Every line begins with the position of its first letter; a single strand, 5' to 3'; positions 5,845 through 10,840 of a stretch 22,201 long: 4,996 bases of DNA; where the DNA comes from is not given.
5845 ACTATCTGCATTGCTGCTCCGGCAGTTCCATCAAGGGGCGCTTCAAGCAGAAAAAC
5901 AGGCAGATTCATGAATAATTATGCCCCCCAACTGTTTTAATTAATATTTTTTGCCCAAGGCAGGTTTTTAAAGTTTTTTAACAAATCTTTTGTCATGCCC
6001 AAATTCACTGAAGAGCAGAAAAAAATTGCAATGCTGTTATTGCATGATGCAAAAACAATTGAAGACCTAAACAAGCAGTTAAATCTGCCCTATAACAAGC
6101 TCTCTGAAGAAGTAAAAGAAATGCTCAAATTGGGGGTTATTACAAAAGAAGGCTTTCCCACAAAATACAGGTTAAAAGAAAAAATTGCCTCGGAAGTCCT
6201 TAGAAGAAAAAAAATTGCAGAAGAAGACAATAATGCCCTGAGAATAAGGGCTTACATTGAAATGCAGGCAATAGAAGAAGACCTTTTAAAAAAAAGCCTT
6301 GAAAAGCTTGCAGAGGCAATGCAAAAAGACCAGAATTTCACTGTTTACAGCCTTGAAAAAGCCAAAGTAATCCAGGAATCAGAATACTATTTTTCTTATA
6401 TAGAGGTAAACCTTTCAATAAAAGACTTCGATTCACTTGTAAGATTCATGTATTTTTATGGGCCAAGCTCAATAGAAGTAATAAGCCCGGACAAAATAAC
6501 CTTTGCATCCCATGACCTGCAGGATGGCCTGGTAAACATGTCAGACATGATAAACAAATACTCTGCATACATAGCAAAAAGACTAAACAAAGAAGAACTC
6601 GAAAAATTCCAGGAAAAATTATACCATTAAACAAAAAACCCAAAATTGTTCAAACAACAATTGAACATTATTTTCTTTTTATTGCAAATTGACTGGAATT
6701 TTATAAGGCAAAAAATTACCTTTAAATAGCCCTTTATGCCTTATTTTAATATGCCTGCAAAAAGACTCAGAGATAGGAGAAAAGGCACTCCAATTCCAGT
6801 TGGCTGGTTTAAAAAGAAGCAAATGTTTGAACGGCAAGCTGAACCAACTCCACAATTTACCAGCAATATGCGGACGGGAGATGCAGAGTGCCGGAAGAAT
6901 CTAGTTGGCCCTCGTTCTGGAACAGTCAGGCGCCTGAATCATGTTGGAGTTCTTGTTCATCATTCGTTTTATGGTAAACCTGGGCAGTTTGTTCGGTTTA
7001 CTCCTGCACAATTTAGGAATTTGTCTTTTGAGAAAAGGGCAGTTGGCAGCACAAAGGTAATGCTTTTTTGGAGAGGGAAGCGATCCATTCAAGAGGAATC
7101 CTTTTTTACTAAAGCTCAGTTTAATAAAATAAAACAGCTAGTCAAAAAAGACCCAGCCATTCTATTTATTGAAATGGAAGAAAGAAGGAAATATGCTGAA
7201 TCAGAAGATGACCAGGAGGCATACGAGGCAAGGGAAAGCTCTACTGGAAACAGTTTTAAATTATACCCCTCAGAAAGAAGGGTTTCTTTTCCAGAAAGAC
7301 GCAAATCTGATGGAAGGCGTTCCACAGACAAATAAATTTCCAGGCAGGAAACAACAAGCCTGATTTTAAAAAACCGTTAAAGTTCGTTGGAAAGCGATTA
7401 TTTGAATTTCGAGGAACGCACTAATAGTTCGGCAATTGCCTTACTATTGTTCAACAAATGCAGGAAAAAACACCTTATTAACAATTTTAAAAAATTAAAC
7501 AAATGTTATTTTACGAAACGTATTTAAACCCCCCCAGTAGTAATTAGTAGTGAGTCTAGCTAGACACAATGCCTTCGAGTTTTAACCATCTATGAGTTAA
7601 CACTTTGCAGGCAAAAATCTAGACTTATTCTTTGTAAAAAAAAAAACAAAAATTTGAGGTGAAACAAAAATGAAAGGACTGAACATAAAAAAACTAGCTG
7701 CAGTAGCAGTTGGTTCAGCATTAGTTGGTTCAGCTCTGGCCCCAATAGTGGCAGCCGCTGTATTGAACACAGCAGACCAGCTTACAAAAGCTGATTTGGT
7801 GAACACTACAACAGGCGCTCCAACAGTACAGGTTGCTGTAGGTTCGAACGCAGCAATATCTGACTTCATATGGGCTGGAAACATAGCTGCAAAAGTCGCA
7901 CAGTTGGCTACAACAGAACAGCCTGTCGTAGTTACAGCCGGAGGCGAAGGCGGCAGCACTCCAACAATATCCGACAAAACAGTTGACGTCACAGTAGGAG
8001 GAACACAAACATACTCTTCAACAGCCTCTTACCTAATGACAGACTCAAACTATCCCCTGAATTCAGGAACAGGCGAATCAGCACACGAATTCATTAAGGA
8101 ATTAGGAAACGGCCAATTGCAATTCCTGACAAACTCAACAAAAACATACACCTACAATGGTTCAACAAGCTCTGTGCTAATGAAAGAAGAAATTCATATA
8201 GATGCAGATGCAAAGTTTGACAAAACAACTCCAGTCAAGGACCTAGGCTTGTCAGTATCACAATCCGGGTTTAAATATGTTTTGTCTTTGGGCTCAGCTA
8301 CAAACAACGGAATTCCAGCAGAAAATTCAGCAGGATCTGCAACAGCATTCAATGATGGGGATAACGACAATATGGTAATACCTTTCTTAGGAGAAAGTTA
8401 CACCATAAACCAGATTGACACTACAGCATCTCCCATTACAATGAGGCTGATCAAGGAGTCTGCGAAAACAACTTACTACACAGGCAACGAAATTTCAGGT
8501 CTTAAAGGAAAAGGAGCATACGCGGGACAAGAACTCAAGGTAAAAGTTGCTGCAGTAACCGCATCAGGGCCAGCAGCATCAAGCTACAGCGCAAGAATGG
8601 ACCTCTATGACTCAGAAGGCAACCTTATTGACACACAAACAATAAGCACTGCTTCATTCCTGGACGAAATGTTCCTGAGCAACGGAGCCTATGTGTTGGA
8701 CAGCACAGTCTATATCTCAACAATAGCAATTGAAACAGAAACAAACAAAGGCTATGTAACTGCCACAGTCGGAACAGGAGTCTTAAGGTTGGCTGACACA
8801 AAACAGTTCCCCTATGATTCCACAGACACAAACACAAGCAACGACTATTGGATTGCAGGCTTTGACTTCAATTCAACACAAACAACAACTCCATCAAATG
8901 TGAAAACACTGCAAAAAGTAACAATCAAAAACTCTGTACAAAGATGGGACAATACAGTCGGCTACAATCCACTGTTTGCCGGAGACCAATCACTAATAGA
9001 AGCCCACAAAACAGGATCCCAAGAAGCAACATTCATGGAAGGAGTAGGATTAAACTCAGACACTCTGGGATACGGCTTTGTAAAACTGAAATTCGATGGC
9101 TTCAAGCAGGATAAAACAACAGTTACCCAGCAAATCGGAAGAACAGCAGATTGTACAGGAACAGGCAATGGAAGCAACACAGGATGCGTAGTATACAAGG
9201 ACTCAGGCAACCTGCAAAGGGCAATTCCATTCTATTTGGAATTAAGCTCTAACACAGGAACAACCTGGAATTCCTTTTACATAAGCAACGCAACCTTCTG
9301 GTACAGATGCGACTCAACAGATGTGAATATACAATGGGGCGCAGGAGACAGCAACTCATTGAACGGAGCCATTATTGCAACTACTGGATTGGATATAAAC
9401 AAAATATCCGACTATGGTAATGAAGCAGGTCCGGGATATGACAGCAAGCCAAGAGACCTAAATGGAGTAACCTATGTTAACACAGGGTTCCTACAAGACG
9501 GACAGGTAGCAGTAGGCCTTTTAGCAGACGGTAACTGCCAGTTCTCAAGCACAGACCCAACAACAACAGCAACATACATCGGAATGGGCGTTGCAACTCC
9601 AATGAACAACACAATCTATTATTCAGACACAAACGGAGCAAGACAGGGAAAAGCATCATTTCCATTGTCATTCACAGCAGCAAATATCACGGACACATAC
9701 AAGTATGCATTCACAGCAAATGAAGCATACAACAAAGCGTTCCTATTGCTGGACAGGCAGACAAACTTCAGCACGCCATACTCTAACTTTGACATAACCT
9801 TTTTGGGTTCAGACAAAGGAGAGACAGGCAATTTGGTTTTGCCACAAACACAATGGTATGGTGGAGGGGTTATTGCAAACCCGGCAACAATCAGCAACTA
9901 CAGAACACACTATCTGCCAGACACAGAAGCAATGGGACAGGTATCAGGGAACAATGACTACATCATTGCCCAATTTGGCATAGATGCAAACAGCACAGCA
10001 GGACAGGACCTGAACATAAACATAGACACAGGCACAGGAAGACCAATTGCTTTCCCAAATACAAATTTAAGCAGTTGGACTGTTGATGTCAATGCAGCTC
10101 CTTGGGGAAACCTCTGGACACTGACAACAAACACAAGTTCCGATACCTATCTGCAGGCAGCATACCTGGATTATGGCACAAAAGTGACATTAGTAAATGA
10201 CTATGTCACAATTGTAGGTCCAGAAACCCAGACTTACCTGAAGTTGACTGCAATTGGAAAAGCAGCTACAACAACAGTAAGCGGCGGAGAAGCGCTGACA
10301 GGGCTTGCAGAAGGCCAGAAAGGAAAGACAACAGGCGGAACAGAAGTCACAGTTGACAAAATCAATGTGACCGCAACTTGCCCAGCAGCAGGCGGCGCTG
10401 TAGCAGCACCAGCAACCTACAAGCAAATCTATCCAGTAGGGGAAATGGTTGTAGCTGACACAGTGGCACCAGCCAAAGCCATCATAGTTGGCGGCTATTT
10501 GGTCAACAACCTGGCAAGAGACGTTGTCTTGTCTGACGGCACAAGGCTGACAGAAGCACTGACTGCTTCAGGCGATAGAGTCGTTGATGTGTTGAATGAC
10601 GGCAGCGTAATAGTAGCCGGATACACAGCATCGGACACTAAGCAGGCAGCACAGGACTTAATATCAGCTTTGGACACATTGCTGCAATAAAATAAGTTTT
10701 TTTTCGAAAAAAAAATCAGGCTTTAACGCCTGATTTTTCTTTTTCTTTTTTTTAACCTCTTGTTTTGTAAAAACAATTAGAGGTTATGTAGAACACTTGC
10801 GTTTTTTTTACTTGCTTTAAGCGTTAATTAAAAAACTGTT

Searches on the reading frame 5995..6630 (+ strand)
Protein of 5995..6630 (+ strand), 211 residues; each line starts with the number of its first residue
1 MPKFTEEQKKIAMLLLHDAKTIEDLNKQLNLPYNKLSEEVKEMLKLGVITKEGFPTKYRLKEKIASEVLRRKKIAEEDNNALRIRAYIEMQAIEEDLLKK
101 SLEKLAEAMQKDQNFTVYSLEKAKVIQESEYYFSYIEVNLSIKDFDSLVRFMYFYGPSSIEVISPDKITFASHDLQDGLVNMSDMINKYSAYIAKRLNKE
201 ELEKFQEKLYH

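Call 32: search_protein_families(library=pfam, proteins=[window:5995-6630:+], max_evalue=0.001)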
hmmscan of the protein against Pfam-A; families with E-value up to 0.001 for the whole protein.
window:5995-6630:+ (211 aa): 1 family
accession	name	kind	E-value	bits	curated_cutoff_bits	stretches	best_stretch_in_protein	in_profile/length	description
PF01978.25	TrmB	-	0.00017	21.8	25.6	1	13-60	16-64/68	Sugar-specific transcriptional regulator TrmB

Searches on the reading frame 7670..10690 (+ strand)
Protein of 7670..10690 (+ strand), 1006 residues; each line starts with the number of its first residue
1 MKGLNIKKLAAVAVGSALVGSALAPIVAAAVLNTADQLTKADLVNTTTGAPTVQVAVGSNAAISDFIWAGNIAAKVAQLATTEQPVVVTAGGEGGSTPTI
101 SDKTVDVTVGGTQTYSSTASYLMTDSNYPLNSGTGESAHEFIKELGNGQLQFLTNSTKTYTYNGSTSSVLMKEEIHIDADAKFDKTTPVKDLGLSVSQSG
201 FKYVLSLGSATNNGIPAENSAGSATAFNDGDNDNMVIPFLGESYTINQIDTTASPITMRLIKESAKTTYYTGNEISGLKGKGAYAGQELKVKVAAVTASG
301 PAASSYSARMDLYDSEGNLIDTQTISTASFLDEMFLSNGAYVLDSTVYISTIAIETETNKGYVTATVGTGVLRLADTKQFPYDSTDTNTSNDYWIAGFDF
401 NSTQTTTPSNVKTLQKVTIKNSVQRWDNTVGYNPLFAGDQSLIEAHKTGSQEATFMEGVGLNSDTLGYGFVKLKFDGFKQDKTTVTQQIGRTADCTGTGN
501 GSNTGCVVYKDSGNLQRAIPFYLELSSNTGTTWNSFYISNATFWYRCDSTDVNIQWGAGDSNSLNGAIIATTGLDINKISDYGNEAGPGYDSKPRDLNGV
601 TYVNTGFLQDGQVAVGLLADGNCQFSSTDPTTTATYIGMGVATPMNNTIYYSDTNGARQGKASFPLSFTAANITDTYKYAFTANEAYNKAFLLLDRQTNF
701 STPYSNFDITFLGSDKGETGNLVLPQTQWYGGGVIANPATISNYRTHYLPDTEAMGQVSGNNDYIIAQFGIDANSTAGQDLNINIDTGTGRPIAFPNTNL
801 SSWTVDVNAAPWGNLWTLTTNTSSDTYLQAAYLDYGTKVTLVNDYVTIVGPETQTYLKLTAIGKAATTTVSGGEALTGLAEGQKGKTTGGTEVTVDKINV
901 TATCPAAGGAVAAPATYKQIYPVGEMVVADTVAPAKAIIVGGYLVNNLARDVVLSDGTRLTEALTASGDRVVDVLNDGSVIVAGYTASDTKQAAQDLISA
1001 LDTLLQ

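Call 32: search_protein_families(library=pfam, proteins=[window:7670-10690:+], max_evalue=0.001)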
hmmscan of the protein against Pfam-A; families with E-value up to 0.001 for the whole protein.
window:7670-10690:+ (1006 aa): 1 family
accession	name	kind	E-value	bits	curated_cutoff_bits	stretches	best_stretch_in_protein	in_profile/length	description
PF05124.17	S_layer_C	-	2e-09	37.8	23.9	1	47-1000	11-176/177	S-layer like family, outer domain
